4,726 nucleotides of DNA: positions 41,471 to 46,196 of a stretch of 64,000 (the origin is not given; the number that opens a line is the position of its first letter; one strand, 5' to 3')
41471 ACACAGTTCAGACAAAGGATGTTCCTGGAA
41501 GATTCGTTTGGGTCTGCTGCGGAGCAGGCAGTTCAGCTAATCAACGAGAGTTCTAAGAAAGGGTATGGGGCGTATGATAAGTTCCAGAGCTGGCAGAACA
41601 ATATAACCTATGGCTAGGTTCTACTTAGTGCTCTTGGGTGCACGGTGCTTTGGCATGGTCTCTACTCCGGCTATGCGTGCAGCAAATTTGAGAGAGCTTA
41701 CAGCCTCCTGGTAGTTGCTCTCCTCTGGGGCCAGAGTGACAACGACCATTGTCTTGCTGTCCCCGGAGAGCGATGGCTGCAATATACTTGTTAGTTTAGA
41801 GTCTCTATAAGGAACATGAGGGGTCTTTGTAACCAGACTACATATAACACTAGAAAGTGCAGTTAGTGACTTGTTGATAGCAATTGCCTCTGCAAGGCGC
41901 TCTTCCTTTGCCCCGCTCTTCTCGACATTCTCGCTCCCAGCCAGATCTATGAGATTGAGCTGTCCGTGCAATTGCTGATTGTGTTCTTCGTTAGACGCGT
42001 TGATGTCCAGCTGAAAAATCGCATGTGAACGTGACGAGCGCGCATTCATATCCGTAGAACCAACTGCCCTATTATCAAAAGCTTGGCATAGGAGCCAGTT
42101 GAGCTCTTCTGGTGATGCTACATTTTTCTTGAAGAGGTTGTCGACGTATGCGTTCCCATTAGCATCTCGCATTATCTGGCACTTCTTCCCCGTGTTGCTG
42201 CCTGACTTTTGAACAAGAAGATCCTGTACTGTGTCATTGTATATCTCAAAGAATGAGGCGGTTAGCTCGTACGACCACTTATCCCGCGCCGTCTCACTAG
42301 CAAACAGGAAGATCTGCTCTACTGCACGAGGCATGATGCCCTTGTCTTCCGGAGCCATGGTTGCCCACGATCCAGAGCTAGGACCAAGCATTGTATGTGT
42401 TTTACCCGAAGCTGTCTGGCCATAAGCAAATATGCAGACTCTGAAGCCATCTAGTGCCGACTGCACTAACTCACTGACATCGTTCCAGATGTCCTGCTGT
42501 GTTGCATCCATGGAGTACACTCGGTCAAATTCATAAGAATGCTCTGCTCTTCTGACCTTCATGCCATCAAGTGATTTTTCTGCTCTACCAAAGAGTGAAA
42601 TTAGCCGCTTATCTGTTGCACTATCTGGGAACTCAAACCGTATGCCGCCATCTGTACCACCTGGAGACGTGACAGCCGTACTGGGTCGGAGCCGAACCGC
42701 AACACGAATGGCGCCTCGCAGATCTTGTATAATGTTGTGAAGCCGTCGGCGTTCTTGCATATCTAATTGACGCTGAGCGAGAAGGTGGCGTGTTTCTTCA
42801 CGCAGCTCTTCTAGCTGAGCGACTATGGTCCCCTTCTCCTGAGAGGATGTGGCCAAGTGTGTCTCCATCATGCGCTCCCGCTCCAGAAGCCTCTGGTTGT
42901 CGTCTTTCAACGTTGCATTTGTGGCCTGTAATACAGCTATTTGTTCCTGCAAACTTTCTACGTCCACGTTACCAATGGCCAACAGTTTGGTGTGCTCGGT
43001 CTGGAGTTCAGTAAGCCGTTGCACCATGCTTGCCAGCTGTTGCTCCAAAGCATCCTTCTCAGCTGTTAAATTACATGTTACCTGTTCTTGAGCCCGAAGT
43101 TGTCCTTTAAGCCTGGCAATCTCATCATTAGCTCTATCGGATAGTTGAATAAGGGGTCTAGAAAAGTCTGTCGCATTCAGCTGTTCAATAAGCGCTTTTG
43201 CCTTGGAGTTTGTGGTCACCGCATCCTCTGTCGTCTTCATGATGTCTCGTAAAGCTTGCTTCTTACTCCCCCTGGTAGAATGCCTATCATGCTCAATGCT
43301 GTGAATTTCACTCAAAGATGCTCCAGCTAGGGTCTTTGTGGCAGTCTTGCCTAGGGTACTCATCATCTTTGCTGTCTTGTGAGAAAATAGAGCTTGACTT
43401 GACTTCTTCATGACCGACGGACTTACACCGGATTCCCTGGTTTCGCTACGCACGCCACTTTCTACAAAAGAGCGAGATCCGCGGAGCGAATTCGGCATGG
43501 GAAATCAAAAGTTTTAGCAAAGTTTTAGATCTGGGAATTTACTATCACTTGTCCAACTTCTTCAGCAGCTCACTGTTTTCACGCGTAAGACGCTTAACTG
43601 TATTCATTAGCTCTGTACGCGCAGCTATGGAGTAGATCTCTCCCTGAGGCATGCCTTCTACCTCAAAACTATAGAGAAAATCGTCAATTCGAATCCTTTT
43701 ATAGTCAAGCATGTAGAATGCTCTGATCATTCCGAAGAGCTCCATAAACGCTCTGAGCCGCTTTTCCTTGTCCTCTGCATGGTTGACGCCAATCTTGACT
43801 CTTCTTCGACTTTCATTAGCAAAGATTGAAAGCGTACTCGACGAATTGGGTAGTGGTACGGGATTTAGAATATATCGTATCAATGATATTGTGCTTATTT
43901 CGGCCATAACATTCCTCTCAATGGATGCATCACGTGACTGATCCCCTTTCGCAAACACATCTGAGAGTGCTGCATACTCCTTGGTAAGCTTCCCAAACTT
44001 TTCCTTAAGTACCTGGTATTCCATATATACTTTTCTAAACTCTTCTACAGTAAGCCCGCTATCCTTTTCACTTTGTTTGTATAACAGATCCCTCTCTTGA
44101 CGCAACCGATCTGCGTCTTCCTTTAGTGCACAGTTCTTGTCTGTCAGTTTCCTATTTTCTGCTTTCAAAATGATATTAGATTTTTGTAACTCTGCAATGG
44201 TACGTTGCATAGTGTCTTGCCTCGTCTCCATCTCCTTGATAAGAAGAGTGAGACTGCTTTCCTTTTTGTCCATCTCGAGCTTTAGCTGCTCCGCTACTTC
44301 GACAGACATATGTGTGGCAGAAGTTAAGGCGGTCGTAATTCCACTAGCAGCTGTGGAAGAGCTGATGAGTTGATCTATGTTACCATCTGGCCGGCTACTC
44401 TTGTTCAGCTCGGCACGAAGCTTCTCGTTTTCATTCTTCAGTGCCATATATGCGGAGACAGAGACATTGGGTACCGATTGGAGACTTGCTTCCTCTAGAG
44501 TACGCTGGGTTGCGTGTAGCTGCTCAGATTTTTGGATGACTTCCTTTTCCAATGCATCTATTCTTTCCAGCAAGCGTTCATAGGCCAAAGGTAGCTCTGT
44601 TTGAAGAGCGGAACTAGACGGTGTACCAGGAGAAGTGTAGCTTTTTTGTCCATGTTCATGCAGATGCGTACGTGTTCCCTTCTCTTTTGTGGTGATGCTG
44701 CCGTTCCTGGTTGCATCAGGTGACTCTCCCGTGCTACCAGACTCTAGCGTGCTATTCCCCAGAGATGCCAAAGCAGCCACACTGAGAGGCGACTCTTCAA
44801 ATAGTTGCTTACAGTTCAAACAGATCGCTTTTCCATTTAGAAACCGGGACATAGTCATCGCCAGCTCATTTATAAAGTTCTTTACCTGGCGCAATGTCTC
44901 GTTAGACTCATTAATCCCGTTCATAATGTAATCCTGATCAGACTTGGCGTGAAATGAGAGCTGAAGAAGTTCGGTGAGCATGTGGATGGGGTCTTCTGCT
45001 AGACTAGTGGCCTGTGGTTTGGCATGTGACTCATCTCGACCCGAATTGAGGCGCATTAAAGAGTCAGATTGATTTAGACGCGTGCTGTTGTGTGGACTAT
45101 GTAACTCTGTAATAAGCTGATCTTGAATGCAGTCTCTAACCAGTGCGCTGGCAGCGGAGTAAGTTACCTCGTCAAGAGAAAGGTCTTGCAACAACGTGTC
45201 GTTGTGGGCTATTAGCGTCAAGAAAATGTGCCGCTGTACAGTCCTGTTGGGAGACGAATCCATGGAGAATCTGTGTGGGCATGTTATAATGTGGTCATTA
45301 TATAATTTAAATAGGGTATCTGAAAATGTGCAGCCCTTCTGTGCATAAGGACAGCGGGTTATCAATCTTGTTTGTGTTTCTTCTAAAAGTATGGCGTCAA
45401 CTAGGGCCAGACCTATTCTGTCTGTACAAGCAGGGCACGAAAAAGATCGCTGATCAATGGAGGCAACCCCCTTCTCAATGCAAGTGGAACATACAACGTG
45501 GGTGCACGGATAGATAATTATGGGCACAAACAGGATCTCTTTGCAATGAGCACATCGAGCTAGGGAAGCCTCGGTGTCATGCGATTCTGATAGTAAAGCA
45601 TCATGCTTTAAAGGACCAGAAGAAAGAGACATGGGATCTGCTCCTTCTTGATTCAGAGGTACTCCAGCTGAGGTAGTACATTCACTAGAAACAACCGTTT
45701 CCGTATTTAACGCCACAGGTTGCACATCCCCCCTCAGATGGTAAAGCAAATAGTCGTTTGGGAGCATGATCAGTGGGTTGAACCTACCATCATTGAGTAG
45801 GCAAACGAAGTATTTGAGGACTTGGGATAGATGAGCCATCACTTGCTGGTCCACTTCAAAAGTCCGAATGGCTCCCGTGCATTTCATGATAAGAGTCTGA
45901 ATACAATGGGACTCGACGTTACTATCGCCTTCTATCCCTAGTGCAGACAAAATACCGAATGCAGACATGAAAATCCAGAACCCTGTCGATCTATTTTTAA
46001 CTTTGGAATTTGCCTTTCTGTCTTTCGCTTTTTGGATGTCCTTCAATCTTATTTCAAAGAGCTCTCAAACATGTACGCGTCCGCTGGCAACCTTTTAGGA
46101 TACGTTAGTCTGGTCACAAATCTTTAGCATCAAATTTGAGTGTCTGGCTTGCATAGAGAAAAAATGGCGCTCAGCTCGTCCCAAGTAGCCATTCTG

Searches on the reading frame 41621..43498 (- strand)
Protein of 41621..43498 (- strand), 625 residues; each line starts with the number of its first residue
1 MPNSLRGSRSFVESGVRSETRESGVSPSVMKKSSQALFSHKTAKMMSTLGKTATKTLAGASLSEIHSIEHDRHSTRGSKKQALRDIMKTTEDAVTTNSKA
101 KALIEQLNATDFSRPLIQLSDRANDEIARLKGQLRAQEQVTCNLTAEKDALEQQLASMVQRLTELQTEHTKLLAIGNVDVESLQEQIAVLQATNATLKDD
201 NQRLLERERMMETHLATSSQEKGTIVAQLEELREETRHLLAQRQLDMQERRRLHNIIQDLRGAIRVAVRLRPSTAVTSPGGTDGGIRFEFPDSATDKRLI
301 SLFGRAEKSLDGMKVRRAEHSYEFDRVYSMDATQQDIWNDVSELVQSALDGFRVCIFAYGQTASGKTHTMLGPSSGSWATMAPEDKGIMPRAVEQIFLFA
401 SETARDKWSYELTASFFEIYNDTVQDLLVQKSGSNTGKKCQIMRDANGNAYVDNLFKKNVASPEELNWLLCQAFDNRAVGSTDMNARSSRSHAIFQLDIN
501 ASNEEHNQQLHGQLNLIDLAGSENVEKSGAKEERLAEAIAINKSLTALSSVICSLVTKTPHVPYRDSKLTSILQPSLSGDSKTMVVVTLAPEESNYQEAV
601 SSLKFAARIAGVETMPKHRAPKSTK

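Call 9: search_protein_families(library=pfam, proteins=[window:41621-43498:-], max_evalue=0.001)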
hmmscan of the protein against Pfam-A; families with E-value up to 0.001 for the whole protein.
window:41621-43498:- (625 aa): 2 families
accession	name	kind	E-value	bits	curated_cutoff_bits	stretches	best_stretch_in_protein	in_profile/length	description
PF00225.29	Kinesin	-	4.8e-102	341.7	29.3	1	313-610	34-325/327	Kinesin motor domain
PF16796.11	Microtub_bd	-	2.2e-42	145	27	1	248-428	6-155/155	Microtubule binding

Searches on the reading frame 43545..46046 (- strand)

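Call 70: search_protein_families(library=pfam, proteins=[window:43545-46046:-], max_evalue=0.001)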
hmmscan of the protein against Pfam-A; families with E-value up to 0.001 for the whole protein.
window:43545-46046:- (833 aa): 3 families
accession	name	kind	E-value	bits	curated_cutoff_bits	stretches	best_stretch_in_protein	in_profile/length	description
PF14835.12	zf-RING_6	-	0.0005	20.3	35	0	162-196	7-41/65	zf-RING of BARD1-type protein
PF13923.12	zf-C3HC4_2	-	0.00065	19.9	27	1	164-207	1-40/40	Zinc finger, C3HC4 type (RING finger)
PF00097.31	zf-C3HC4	-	0.00073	19.8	21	1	165-207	1-40/40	Zinc finger, C3HC4 type (RING finger)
